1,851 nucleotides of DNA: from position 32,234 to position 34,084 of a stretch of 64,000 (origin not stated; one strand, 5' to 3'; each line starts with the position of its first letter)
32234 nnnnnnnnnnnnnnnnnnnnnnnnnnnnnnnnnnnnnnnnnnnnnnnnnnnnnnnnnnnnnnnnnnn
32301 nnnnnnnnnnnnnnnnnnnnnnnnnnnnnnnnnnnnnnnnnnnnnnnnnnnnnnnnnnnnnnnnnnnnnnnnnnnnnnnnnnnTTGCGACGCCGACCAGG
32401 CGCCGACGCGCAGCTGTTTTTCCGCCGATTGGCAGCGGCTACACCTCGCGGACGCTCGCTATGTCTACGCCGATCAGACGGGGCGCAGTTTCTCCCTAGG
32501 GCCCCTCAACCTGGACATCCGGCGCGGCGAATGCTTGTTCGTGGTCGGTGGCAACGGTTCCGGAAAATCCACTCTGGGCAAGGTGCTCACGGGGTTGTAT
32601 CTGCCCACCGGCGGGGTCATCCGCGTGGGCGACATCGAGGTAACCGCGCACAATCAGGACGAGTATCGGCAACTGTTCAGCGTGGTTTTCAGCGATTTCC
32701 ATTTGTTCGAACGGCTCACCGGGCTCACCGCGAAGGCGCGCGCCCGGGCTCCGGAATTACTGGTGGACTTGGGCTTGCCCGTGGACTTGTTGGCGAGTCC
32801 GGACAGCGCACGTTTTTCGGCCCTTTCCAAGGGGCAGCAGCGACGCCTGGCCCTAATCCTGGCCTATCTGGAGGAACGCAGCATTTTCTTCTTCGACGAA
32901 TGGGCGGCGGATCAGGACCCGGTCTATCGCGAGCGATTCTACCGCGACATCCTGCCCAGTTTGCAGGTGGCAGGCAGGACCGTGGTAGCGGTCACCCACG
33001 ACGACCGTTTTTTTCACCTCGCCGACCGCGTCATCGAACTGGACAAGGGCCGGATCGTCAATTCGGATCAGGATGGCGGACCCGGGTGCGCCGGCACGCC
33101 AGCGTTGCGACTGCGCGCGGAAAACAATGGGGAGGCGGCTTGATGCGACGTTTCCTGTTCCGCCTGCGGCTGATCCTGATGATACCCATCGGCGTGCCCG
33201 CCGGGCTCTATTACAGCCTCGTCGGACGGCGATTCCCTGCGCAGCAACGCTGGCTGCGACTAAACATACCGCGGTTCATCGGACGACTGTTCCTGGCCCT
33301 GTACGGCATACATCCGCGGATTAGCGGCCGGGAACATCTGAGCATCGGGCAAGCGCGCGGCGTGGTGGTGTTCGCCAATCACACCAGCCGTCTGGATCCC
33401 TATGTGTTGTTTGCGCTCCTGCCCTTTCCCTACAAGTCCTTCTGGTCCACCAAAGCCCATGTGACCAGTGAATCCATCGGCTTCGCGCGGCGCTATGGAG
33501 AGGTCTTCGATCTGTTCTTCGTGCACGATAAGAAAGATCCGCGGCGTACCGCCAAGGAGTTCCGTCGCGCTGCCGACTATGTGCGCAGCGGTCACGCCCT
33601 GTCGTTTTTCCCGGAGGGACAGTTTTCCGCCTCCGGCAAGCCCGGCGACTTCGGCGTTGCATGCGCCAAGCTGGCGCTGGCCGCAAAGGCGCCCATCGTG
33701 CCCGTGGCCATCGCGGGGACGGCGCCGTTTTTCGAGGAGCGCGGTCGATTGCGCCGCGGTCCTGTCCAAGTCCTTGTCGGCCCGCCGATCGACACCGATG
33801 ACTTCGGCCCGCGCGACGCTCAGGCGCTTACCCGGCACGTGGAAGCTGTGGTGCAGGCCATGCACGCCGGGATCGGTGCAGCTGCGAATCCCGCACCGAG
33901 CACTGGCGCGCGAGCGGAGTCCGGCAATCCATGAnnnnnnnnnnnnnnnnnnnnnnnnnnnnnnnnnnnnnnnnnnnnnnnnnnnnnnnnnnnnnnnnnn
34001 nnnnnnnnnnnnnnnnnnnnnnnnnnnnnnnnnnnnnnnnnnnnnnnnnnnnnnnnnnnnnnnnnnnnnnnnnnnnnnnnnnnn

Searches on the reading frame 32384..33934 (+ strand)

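Call 6: search_protein_families(library=phrogs, proteins=[window:32384-33934:+], max_evalue=0.001)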
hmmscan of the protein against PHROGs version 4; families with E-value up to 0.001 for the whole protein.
window:32384-33934:+ (516 aa): 0 families

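Call 7: search_protein_families(library=ncbifam, proteins=[window:32384-33934:+], max_evalue=0.001)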
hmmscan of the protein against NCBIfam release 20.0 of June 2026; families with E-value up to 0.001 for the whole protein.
window:32384-33934:+ (516 aa): 6 families
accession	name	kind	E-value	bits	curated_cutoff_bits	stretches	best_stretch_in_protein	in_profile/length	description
TIGR00530.1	AGP_acyltrn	subfamily_domain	9.5e-13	48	102.95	1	322-443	13-129/130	1-acylglycerol-3-phosphate O-acyltransferase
NF052552.1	LyOrLpactfOlsARHOCB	equivalog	1.1e-12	47.6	300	1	253-416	19-169/271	lyso-ornithine lipid O-acyltransferase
NF005291.0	PRK06814.1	equivalog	2.1e-06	25.9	1349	1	297-446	429-566/1140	acyl-[ACP]--phospholipid O-acyltransferase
NF006386.0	PRK08633.1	equivalog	2.8e-06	25.4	1221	1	294-445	409-553/1147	acyl-[ACP]--phospholipid O-acyltransferase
NF011593.0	PRK15018.1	equivalog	3e-05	23.9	501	1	405-492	141-227/245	1-acylglycerol-3-phosphate O-acyltransferase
NF052553.1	LyOrLpactfOlsABRUA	equivalog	7.6e-05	22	300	1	289-417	33-150/263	lyso-ornithine lipid O-acyltransferase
